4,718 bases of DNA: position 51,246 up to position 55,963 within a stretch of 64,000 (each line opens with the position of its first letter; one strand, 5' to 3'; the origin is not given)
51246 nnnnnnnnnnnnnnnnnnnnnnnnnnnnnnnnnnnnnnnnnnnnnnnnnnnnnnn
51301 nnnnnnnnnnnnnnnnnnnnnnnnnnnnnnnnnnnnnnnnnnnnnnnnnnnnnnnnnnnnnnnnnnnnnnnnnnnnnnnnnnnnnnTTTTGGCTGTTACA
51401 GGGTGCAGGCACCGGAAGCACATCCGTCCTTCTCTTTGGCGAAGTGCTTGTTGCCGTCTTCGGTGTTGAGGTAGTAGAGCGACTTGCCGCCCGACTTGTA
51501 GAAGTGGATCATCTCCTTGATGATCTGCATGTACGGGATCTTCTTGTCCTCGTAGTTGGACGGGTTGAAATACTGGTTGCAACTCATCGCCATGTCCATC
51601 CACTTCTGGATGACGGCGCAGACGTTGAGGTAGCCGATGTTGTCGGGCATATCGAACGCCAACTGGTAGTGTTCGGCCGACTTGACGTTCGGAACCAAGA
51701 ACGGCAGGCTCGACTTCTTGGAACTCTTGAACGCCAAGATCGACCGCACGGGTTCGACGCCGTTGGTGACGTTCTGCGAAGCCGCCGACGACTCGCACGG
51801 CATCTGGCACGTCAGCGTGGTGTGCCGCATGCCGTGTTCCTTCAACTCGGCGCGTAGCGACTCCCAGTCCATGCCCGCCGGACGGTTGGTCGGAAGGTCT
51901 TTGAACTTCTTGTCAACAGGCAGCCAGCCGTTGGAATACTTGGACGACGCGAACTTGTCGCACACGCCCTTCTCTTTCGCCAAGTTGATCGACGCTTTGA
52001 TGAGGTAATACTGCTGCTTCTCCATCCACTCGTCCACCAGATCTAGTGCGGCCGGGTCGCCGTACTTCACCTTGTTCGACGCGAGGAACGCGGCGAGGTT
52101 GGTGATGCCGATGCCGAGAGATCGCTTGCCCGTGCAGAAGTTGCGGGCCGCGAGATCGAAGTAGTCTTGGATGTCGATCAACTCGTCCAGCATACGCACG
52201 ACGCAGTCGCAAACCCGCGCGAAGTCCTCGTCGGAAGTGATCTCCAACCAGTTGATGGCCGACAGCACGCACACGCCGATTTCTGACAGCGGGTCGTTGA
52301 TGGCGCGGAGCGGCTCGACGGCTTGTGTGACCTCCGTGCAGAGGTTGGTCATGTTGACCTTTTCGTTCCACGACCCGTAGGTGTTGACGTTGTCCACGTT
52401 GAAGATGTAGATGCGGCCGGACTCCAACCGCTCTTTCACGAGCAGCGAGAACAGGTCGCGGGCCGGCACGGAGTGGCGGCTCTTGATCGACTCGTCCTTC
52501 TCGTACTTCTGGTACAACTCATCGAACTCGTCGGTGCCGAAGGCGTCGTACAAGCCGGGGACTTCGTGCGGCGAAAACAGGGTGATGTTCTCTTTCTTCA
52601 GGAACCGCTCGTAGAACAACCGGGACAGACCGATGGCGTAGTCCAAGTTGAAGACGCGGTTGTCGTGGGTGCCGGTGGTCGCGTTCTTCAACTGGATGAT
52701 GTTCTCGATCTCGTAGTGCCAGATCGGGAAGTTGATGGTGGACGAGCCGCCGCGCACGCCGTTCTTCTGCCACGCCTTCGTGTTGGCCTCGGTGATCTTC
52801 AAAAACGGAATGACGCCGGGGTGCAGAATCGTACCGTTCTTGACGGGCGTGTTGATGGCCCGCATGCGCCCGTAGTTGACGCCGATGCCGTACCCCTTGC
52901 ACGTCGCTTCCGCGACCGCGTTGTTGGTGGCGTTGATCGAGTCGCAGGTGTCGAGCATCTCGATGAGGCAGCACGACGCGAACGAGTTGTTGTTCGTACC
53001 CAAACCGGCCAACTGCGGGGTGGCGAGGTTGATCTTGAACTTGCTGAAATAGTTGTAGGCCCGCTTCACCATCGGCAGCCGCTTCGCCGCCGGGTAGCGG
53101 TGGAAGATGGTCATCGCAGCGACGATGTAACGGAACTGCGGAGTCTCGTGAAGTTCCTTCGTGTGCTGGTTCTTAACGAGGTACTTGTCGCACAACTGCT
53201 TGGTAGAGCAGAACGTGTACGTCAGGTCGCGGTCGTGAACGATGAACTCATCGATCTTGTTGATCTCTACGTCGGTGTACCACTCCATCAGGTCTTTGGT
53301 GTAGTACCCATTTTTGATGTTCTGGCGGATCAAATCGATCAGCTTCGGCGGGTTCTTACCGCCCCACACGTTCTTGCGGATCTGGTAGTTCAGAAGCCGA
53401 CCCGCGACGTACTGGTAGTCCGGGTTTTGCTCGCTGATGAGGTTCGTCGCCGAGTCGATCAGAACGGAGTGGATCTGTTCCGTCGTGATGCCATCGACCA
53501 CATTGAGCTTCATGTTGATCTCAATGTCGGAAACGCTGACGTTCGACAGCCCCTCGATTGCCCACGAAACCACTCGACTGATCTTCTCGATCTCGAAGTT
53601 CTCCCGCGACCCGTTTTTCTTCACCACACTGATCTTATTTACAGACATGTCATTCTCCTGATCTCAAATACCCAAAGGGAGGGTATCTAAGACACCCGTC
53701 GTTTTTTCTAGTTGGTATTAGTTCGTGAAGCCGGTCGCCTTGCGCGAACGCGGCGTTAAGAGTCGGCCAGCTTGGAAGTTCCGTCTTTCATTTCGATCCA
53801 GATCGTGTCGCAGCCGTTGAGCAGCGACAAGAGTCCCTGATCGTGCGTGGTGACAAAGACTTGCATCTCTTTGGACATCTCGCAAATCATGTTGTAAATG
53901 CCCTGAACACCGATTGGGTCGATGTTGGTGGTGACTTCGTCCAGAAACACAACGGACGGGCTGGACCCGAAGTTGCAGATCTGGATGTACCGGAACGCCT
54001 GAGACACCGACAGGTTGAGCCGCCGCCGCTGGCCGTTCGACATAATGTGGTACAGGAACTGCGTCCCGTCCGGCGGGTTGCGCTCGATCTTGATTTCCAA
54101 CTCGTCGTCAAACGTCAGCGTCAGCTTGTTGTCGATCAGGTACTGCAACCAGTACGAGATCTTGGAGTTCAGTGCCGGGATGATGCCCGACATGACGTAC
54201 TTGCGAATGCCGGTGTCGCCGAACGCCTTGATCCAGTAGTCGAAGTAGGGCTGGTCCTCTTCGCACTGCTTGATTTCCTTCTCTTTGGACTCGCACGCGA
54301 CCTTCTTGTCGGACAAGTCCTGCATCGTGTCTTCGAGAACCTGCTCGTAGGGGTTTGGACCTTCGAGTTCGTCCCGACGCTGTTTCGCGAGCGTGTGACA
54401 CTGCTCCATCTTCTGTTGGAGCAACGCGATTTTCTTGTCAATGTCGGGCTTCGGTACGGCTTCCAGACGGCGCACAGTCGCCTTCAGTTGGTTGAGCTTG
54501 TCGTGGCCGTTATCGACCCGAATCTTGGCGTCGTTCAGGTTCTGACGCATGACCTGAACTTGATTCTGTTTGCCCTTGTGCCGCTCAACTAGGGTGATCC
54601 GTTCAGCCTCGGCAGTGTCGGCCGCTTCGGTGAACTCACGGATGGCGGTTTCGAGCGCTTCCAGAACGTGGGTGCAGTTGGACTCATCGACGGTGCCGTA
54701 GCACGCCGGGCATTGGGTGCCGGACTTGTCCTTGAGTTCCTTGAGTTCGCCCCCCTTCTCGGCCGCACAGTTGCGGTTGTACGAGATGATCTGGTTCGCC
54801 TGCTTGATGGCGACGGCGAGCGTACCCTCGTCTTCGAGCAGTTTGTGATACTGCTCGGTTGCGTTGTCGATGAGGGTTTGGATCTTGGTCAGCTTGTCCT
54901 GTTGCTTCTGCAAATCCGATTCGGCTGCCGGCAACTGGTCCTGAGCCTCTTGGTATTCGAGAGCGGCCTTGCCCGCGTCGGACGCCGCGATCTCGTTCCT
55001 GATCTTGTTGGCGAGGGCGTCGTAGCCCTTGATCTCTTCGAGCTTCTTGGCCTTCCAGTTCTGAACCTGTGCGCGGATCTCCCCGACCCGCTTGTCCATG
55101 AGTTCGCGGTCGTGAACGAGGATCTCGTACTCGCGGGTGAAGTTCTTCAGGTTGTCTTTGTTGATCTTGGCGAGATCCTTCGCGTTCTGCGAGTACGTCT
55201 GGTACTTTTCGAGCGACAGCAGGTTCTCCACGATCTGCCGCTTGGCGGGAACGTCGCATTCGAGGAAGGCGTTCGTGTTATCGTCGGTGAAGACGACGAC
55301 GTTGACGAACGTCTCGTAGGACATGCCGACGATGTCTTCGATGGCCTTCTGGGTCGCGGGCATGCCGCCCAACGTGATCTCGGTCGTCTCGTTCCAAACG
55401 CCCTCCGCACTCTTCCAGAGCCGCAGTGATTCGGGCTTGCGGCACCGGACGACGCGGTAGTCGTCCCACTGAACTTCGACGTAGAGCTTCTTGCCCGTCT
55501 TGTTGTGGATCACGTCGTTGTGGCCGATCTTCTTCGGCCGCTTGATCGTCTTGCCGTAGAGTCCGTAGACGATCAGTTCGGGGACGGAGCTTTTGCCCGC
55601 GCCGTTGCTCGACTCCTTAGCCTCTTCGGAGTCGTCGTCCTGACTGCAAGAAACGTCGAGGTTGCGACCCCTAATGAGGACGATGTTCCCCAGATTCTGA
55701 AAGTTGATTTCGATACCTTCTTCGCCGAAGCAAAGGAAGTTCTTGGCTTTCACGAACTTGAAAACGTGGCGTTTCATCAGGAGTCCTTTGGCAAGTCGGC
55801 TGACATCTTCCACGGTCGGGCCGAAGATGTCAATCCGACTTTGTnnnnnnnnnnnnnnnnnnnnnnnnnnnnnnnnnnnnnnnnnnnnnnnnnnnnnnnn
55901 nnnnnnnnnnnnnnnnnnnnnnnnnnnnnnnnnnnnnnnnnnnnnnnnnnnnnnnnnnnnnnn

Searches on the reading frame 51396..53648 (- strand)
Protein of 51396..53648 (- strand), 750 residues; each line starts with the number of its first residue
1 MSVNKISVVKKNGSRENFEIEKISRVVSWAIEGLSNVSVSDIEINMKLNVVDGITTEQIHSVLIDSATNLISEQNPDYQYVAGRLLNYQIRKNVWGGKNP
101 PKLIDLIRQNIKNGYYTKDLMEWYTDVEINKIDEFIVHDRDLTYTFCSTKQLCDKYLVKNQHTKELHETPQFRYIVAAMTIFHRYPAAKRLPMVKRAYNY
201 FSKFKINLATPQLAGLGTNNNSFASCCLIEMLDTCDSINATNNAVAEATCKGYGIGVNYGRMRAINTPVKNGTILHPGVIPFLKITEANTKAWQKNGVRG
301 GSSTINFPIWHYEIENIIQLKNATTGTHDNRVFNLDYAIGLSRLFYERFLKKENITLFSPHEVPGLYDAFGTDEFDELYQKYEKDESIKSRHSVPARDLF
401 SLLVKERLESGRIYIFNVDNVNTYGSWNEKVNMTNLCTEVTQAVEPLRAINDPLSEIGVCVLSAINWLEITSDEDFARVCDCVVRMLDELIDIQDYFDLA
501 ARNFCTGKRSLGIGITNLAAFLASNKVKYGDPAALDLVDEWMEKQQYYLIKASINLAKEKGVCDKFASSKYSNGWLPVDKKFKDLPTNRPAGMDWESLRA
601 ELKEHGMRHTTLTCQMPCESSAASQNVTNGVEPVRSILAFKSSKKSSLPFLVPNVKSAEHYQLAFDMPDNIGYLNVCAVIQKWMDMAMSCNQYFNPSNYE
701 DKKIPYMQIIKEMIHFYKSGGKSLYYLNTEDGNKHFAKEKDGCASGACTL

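Call 65: search_protein_families(library=phrogs, proteins=[window:51396-53648:-], max_evalue=0.001)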
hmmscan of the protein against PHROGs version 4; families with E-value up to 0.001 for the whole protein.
window:51396-53648:- (750 aa): 6 families
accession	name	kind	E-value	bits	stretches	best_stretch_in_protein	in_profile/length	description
phrog_84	-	DNA, RNA and nucleotide metabolism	6.2e-273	909.3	1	4-749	61-795/975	ribonucleoside-diphosphate reductase large subunit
phrog_3987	-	DNA, RNA and nucleotide metabolism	1.7e-152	509.3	1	5-469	3-462/467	ribonucleotide reductase large subunit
phrog_3844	-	moron, auxiliary metabolic gene and host takeover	2.9e-122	409.8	1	308-748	1-451/451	NrdA-like aerobic NDP reductase large subunit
phrog_36555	-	DNA, RNA and nucleotide metabolism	4.9e-43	147.9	1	593-736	1-145/172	ribonucleotide reductase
phrog_6132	-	DNA, RNA and nucleotide metabolism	1.7e-19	71.4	1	106-291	102-283/530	ribonucleotide reductase large subunit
phrog_22953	-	DNA, RNA and nucleotide metabolism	6.8e-14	53.3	1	258-437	3-201/201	ribonucleotide reductase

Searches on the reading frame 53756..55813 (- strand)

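Call 65: search_protein_families(library=phrogs, proteins=[window:53756-55813:-], max_evalue=0.001)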
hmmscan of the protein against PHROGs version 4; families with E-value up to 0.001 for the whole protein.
window:53756-55813:- (685 aa): 3 families
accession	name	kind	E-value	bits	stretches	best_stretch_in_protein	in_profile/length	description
phrog_77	-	DNA, RNA and nucleotide metabolism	2.2e-77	262.5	1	11-683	291-953/967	SbcC-like subunit of palindrome specific endonuclease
phrog_21388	-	DNA, RNA and nucleotide metabolism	1.7e-10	42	1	18-127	4-101/126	exonuclease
phrog_293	-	moron, auxiliary metabolic gene and host takeover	3.5e-06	26.3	1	617-678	565-624/1058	ABC transporter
